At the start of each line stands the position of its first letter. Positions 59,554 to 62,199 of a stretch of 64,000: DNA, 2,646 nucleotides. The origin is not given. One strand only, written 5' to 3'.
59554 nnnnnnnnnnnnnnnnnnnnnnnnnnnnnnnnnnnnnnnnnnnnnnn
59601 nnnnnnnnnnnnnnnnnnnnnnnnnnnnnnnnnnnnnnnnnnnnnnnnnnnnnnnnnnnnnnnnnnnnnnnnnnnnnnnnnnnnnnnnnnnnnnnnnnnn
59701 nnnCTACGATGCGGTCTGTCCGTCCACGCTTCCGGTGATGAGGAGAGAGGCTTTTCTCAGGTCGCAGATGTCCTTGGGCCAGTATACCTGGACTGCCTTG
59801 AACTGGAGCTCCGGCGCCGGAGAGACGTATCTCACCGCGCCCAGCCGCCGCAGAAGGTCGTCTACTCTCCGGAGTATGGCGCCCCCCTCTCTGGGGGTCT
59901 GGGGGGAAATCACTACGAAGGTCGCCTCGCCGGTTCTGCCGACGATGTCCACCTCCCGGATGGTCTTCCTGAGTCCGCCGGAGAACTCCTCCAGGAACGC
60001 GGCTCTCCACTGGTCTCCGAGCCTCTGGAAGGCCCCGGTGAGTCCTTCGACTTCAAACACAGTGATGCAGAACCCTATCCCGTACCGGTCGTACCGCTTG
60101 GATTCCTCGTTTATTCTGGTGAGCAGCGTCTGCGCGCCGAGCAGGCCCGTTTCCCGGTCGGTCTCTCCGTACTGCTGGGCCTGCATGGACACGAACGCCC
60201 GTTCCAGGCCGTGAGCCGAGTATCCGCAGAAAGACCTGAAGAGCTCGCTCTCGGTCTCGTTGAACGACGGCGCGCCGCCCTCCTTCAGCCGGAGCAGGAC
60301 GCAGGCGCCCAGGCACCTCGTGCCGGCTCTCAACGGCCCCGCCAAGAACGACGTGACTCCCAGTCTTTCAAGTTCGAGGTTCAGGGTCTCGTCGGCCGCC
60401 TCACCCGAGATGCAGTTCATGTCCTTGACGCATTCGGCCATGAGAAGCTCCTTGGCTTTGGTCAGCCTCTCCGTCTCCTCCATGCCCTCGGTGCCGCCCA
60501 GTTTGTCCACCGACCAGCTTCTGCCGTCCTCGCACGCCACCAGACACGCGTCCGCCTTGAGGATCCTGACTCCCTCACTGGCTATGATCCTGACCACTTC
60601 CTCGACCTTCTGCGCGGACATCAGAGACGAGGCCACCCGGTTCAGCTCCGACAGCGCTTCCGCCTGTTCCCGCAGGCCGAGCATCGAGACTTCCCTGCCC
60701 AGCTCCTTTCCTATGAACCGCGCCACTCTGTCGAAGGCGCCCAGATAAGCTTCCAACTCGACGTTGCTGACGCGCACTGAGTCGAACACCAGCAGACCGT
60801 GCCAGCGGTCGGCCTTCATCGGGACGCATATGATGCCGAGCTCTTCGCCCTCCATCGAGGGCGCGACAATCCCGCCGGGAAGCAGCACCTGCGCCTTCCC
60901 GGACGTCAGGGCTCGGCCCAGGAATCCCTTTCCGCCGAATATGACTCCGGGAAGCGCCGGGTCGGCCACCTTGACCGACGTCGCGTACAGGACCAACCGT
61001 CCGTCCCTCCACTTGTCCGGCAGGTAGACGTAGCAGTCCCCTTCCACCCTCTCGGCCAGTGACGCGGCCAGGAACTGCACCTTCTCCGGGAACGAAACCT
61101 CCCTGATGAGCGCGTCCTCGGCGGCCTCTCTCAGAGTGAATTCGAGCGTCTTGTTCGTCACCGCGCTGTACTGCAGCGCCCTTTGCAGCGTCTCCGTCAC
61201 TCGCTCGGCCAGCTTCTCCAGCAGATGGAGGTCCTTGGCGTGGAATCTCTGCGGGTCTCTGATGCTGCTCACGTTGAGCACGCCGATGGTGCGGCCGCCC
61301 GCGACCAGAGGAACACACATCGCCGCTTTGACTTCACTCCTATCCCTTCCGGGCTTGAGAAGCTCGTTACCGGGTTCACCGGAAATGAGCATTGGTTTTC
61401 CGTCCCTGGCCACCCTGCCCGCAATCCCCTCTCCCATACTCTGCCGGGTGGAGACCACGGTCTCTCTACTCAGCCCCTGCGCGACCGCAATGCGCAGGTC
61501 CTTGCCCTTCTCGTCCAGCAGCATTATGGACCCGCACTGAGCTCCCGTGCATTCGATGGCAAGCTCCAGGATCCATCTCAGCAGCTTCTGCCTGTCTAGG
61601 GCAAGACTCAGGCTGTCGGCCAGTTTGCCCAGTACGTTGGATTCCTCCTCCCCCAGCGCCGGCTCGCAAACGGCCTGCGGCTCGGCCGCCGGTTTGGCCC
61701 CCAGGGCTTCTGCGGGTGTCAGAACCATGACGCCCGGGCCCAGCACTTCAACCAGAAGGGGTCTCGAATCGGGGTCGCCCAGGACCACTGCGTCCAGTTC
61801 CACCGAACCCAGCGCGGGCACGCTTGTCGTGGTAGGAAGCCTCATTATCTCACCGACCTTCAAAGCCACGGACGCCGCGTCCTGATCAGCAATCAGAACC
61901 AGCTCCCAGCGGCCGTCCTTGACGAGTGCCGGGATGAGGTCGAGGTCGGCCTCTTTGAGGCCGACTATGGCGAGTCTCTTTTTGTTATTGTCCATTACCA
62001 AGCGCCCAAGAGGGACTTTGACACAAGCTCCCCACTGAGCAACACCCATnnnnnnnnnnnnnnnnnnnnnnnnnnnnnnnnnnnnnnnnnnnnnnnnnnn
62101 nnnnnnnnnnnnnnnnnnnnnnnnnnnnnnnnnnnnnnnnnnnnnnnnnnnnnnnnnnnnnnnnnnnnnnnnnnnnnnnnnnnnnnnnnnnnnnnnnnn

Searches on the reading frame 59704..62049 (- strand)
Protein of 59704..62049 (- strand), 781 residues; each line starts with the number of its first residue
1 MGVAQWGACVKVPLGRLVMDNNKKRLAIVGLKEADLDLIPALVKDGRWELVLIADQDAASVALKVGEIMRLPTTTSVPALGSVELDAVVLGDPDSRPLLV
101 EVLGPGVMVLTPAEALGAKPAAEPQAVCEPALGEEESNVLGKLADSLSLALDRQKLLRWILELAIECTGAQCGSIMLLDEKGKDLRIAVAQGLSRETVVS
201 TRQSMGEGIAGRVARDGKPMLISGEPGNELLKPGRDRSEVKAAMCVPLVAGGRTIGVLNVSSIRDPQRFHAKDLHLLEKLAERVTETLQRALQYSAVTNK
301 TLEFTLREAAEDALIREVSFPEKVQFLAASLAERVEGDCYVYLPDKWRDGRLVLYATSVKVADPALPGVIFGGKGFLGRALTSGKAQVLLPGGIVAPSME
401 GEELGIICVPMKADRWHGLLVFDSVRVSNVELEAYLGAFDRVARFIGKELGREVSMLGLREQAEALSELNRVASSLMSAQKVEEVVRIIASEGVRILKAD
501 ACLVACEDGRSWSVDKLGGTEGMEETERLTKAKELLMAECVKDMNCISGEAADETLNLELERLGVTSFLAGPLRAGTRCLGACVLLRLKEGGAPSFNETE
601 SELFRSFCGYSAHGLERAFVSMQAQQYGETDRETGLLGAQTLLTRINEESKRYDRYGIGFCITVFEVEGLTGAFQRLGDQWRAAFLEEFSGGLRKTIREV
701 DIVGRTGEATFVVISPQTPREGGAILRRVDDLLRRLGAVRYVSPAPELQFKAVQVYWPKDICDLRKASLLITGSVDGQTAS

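Call 10: search_protein_families(library=pfam, proteins=[window:59704-62049:-], max_evalue=0.01)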
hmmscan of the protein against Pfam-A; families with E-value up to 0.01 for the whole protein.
window:59704-62049:- (781 aa): 4 families
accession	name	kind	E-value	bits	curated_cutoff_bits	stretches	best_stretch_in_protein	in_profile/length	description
PF13185.12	GAF_2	-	2.5e-29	102.7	28.6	2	151-288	2-135/136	GAF domain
PF01590.32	GAF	-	6.4e-28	98.4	22.4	2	152-285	1-130/133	GAF domain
PF13492.12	GAF_3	-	2.5e-19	70.4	27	2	156-288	5-127/129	GAF domain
PF00990.26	GGDEF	-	9.3e-06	25.9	23.8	1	630-736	3-110/161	Diguanylate cyclase, GGDEF domain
